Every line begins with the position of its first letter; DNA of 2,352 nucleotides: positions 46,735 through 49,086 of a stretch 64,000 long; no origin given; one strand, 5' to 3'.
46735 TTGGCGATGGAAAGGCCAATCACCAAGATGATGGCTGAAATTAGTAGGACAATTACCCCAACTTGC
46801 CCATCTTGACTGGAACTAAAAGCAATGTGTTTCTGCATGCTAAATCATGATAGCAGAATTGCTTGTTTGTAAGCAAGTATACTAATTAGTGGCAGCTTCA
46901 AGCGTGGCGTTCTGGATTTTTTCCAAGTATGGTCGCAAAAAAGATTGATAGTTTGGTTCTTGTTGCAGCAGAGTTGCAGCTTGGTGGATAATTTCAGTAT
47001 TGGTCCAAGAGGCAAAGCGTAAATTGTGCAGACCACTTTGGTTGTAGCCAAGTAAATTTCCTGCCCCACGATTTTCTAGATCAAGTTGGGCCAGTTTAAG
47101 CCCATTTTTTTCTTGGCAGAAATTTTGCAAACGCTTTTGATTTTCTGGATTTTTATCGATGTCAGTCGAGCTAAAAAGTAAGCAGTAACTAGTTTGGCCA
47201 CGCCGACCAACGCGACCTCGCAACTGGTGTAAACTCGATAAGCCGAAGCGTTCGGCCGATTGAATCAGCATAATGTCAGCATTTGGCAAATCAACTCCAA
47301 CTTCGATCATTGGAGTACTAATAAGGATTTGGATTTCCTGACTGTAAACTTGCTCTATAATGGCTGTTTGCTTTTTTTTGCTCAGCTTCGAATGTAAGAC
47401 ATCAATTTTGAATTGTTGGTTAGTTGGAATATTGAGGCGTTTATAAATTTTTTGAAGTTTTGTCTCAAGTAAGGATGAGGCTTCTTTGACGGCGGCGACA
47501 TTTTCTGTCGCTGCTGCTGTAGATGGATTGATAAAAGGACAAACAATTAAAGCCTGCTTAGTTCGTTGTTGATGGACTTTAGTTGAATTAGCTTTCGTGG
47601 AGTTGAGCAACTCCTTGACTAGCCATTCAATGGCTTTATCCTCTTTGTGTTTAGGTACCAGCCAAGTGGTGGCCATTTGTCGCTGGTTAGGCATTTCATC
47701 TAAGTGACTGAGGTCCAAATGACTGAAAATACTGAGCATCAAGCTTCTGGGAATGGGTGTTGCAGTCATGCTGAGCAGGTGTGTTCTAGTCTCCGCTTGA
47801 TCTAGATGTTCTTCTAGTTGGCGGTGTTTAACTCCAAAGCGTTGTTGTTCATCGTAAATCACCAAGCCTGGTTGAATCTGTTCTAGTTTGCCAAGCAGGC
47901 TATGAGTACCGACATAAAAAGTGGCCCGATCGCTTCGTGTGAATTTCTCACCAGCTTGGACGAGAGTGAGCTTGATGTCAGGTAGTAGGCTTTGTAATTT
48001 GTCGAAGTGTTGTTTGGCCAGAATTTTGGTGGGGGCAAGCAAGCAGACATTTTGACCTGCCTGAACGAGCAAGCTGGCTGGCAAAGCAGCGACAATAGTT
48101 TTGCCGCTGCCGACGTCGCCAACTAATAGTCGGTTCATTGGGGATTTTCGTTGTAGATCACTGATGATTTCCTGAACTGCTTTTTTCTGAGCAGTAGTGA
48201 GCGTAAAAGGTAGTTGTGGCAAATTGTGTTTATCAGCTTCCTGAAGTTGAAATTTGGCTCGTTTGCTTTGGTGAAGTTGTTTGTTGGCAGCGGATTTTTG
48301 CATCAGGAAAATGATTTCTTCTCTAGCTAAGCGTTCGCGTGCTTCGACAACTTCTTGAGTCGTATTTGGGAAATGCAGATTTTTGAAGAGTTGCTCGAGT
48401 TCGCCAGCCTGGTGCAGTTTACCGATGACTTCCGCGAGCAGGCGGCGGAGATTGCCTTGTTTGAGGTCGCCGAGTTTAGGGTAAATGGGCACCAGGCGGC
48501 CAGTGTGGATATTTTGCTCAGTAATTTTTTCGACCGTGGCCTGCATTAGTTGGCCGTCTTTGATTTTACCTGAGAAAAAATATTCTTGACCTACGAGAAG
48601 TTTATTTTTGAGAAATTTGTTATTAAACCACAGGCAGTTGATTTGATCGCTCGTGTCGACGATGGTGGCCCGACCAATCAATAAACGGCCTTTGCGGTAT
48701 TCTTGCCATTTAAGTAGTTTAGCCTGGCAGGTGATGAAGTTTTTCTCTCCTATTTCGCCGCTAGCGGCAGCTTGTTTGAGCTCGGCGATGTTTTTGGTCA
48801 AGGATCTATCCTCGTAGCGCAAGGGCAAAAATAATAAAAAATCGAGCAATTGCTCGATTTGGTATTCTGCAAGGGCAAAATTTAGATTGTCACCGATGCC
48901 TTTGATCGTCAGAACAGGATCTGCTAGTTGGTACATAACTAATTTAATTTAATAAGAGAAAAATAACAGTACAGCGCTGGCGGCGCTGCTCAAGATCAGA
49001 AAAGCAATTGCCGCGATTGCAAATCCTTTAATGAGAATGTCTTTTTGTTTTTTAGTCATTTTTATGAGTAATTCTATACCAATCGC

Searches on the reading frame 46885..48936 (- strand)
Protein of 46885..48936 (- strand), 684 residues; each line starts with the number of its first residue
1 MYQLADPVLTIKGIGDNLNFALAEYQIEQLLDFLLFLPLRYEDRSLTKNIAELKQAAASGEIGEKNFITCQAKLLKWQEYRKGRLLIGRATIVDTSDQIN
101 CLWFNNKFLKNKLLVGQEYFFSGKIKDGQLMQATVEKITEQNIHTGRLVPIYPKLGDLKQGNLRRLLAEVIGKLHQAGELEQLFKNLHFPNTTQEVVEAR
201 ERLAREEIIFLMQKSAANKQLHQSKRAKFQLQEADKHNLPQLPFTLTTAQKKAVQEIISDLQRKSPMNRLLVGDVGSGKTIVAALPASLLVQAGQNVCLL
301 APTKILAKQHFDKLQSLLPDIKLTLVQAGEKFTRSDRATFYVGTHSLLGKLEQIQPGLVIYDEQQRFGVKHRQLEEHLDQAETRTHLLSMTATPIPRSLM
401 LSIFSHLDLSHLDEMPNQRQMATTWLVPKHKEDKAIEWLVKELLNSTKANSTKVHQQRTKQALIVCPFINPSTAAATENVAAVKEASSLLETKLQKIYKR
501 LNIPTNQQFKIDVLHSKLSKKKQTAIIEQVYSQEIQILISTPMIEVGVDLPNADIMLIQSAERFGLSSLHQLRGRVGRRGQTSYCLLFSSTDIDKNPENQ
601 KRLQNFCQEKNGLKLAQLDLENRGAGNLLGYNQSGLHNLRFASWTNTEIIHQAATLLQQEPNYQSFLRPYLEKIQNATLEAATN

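Call 58: search_protein_families(library=pfam, proteins=[window:46885-48936:-], max_evalue=0.001)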
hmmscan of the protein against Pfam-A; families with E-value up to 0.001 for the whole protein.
window:46885-48936:- (684 aa): 7 families
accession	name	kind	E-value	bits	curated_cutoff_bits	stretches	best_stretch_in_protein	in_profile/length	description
PF00270.35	DEAD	-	3.2e-17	63.2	26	1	247-397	1-162/167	DEAD/DEAH box helicase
PF00271.37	Helicase_C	-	3.5e-16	59.9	23.5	1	455-580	11-110/110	Helicase conserved C-terminal domain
PF17191.10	RecG_wedge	-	8.5e-16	58.4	23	1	11-172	5-160/162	RecG wedge domain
PF04851.21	ResIII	-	7.9e-13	49.1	22.5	1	245-394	3-162/164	Type III restriction enzyme, res subunit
PF22590.2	Cas3-like_C_2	-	1.1e-06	29.3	27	1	493-579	14-104/106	CRISPR-associated nuclease/helicase Cas3, C-terminal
PF13604.12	AAA_30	-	8.5e-05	22.8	27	1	246-309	2-61/191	AAA domain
PF13401.12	AAA_22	-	0.00022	22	27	1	270-389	9-117/130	AAA domain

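Call 69: find_homologous_proteins(query=window:46885-48936:-, max_evalue=1e-50)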
Query window:46885-48936:- (684 aa): 7852 proteins with E <= 1e-50 among 8000 candidates; the best 120 are listed.
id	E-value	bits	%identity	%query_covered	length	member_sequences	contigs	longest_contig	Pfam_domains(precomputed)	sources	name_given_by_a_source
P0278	0.0e+0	1086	72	100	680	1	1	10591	PF00270.36,PF17191.11,PF00271.38,PF22590.3,PF04851.22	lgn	-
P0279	3.4e-287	972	65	100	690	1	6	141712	PF00270.36,PF17191.11,PF00271.38,PF22590.3,PF04851.22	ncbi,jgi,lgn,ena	jgi:ATP-dependent DNA helicase RecG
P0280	1.2e-284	964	66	98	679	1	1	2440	PF00270.36,PF17191.11,PF00271.38,PF22590.3,PF04851.22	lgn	-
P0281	1.3e-284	964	65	98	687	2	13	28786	PF00270.36,PF13604.13,PF17191.11,PF00271.38,PF22590.3,PF04851.22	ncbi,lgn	-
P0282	2.1e-284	963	66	98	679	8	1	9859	PF00270.36,PF17191.11,PF00271.38,PF22590.3,PF04851.22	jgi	-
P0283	6.1e-284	961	65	100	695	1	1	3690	PF00270.36,PF17191.11,PF00271.38,PF22590.3,PF04851.22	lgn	-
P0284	1.5e-283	960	64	100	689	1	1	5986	PF00270.36,PF17191.11,PF00271.38,PF22590.3,PF04851.22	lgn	-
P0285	1.6e-283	960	65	100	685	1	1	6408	PF00270.36,PF17191.11,PF00271.38,PF22590.3,PF04851.22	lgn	-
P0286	2.4e-283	959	65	100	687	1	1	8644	PF00270.36,PF17191.11,PF00271.38,PF22590.3,PF04851.22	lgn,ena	-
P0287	2.9e-283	959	64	100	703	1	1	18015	PF00270.36,PF17191.11,PF00271.38,PF22590.3,PF04851.22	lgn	-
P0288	3.0e-283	959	64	100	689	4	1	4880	PF00270.36,PF17191.11,PF00271.38,PF22590.3,PF04851.22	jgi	jgi:ATP-dependent DNA helicase RecG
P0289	3.2e-283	959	64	100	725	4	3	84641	PF00270.36,PF17191.11,PF00271.38,PF22590.3,PF04851.22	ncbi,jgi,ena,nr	ncbi:MAG TPA: DEAD/DEAH box helicase [Candidatus Woesebacteria bacterium]|nr:DEAD/DEAH box helicase 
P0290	3.6e-283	959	64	99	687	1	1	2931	PF00270.36,PF17191.11,PF00271.38,PF22590.3,PF04851.22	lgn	-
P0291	5.4e-283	958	65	99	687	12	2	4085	PF00270.36,PF17191.11,PF00271.38,PF22590.3,PF04851.22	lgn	-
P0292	5.5e-283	958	64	100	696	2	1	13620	PF00270.36,PF17191.11,PF00271.38,PF22590.3,PF04851.22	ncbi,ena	-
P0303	3.6e-278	942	65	98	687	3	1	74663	PF00270.36,PF17191.11,PF00271.38,PF22590.3,PF04851.22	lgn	-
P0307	4.2e-276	936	65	98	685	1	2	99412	PF00270.36,PF17191.11,PF00271.38,PF22590.3,PF04851.22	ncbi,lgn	-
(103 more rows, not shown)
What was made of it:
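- Checked: The nearest named RecG relatives are Candidatus Woesebacteria, Pacebacteria and other Patescibacteria (call 69).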

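Call 74: find_encoding_contigs(protein=P0279, flank=10000, max_places=2)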
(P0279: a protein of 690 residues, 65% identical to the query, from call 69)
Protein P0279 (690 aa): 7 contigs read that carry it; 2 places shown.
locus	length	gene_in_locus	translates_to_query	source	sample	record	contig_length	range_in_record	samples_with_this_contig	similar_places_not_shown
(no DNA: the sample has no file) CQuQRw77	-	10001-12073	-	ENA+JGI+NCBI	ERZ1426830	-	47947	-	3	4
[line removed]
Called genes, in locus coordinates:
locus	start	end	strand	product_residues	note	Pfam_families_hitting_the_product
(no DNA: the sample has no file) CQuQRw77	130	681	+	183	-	PF05198:IF3_N, PF00707:IF3_C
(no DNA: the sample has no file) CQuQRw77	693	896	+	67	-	PF01632:Ribosomal_L35p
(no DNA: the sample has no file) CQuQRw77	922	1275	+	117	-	PF00453:Ribosomal_L20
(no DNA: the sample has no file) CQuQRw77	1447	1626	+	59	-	-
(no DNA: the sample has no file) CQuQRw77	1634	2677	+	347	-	PF02912:Phe_tRNA-synt_N, PF01409:tRNA-synt_2d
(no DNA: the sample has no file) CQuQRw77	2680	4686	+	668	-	PF03483:B3_4, PF03484:B5, PF17759:tRNA_synthFbeta, PF03147:FDX-ACB (weak)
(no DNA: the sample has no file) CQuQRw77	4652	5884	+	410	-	PF04932:Wzy_C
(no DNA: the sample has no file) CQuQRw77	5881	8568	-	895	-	PF00912:Transgly, PF00905:Transpeptidase, PF17957:Big_7 (weak)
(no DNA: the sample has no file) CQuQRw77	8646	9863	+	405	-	PF00579:tRNA-synt_1b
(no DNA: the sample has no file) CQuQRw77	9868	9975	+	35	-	-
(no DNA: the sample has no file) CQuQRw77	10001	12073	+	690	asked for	PF17191:RecG_wedge, PF00270:DEAD, PF04851:ResIII, PF00271:Helicase_C, PF22590:Cas3-like_C_2 (weak)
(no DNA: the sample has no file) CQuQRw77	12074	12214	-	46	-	-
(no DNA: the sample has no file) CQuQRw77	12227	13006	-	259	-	?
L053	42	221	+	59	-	-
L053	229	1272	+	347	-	PF02912:Phe_tRNA-synt_N, PF01409:tRNA-synt_2d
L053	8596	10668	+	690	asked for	PF17191:RecG_wedge, PF00270:DEAD, PF04851:ResIII, PF00271:Helicase_C, PF22590:Cas3-like_C_2 (weak)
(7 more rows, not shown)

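Call 75: find_encoding_contigs(protein=P0289, flank=10000, max_places=2)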
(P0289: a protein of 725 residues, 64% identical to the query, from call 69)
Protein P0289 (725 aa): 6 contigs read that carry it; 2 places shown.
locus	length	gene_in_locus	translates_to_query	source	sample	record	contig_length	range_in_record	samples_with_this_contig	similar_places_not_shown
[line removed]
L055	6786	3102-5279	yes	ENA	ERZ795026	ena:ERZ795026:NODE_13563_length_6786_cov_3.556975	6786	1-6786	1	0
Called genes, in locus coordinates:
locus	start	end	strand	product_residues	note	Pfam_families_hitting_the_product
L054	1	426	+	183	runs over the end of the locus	PF05198:IF3_N, PF00707:IF3_C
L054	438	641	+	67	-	PF01632:Ribosomal_L35p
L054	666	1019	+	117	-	PF00453:Ribosomal_L20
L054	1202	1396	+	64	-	-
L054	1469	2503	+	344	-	PF02912:Phe_tRNA-synt_N, PF01409:tRNA-synt_2d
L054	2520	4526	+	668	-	PF03483:B3_4, PF03147:FDX-ACB (faint), PF03484:B5, PF17759:tRNA_synthFbeta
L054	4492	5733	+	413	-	PF04932:Wzy_C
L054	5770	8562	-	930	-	PF00912:Transgly, PF00905:Transpeptidase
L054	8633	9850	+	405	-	PF00579:tRNA-synt_1b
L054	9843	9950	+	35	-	-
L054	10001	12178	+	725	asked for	PF17191:RecG_wedge, PF00270:DEAD, PF04851:ResIII, PF22590:Cas3-like_C_2 (faint), PF00271:Helicase_C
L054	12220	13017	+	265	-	-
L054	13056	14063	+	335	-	PF11104:PilM_2, PF25216:Volactin (weak), PF14450:FtsA (weak)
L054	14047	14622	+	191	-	-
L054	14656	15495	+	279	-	-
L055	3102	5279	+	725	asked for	PF17191:RecG_wedge, PF00270:DEAD, PF04851:ResIII, PF22590:Cas3-like_C_2 (faint), PF00271:Helicase_C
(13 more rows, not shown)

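Call 76: find_encoding_contigs(protein=P0307, flank=10000, max_places=2)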
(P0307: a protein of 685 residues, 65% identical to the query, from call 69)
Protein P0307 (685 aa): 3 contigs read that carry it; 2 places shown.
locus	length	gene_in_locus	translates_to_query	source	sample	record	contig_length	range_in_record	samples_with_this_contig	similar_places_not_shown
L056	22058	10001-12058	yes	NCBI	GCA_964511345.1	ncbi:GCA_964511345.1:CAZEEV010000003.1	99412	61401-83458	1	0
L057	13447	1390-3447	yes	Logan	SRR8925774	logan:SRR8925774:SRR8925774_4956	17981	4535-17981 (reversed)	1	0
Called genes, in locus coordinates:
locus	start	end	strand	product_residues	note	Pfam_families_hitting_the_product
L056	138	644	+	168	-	PF05198:IF3_N, PF00707:IF3_C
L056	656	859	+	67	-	PF01632:Ribosomal_L35p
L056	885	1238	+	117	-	PF00453:Ribosomal_L20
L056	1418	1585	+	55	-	-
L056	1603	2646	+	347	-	PF02912:Phe_tRNA-synt_N, PF01409:tRNA-synt_2d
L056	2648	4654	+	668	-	PF03483:B3_4, PF03484:B5, PF17759:tRNA_synthFbeta, PF03147:FDX-ACB (weak)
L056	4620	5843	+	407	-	PF04932:Wzy_C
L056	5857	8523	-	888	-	PF00912:Transgly, PF00905:Transpeptidase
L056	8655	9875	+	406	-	PF00579:tRNA-synt_1b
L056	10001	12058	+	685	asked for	PF17191:RecG_wedge, PF04851:ResIII, PF00270:DEAD, PF00271:Helicase_C, PF22590:Cas3-like_C_2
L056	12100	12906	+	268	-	-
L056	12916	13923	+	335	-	PF11104:PilM_2, PF25216:Volactin (faint), PF14450:FtsA (weak)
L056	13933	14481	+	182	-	-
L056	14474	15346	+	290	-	-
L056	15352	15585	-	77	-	PF13083:KH_KhpA-B, PF00013:KH_1 (weak)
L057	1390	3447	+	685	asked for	PF17191:RecG_wedge, PF04851:ResIII, PF00270:DEAD, PF00271:Helicase_C, PF22590:Cas3-like_C_2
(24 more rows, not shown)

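Call 81: find_encoding_contigs(protein=P0278, flank=10000, max_places=2)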
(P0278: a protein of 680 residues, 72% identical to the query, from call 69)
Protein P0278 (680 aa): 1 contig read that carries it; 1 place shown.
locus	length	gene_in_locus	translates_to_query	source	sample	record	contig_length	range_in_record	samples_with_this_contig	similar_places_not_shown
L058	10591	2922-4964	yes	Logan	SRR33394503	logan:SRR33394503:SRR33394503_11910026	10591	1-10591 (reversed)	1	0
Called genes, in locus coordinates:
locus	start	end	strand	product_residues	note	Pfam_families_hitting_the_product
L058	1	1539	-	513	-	?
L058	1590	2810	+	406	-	PF00579:tRNA-synt_1b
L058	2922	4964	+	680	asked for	PF17191:RecG_wedge, PF00270:DEAD, PF04851:ResIII, PF00271:Helicase_C, PF22590:Cas3-like_C_2 (weak)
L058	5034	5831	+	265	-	-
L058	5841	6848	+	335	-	PF11104:PilM_2, PF14450:FtsA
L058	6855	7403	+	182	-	-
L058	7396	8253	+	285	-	-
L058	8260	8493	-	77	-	PF13083:KH_KhpA-B, PF00013:KH_1 (weak)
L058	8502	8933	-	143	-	PF00886:Ribosomal_S16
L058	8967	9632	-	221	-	PF14622:Ribonucleas_3_3, PF00636:Ribonuclease_3, PF00035:dsrm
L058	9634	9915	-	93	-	PF00550:PP-binding (weak)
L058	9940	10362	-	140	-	PF01029:NusB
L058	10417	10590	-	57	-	?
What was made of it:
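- The closest relative's contig ends at the site (call 81) and the empty-site relatives are fairly distant (RecG 64-65 %, GC 0.35-0.38).
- Tried and rejected: The closest relative's contig (L058) ends at the insertion site, so it could not be used to polarise the event (call 81).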

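Call 82: find_encoding_contigs(protein=P0303, flank=10000, max_places=2)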
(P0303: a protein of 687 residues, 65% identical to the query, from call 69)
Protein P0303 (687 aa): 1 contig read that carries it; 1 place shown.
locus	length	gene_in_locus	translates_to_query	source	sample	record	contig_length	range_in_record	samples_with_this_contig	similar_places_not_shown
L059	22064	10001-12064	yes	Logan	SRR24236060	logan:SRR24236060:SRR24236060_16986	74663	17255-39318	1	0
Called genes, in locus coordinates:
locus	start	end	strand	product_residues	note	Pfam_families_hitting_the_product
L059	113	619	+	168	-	PF05198:IF3_N, PF00707:IF3_C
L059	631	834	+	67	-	PF01632:Ribosomal_L35p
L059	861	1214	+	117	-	PF00453:Ribosomal_L20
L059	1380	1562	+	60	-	-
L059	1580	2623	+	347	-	PF02912:Phe_tRNA-synt_N, PF01409:tRNA-synt_2d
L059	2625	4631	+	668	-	PF03483:B3_4, PF03484:B5, PF17759:tRNA_synthFbeta, PF03147:FDX-ACB (weak)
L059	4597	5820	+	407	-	PF04932:Wzy_C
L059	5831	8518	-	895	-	PF00912:Transgly, PF00905:Transpeptidase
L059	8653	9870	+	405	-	PF00579:tRNA-synt_1b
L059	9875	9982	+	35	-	-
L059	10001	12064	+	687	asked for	PF17191:RecG_wedge, PF00270:DEAD, PF04851:ResIII, PF00271:Helicase_C, PF22590:Cas3-like_C_2 (weak)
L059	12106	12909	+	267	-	-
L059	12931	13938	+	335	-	PF11104:PilM_2, PF14450:FtsA (weak)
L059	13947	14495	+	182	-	-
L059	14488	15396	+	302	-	-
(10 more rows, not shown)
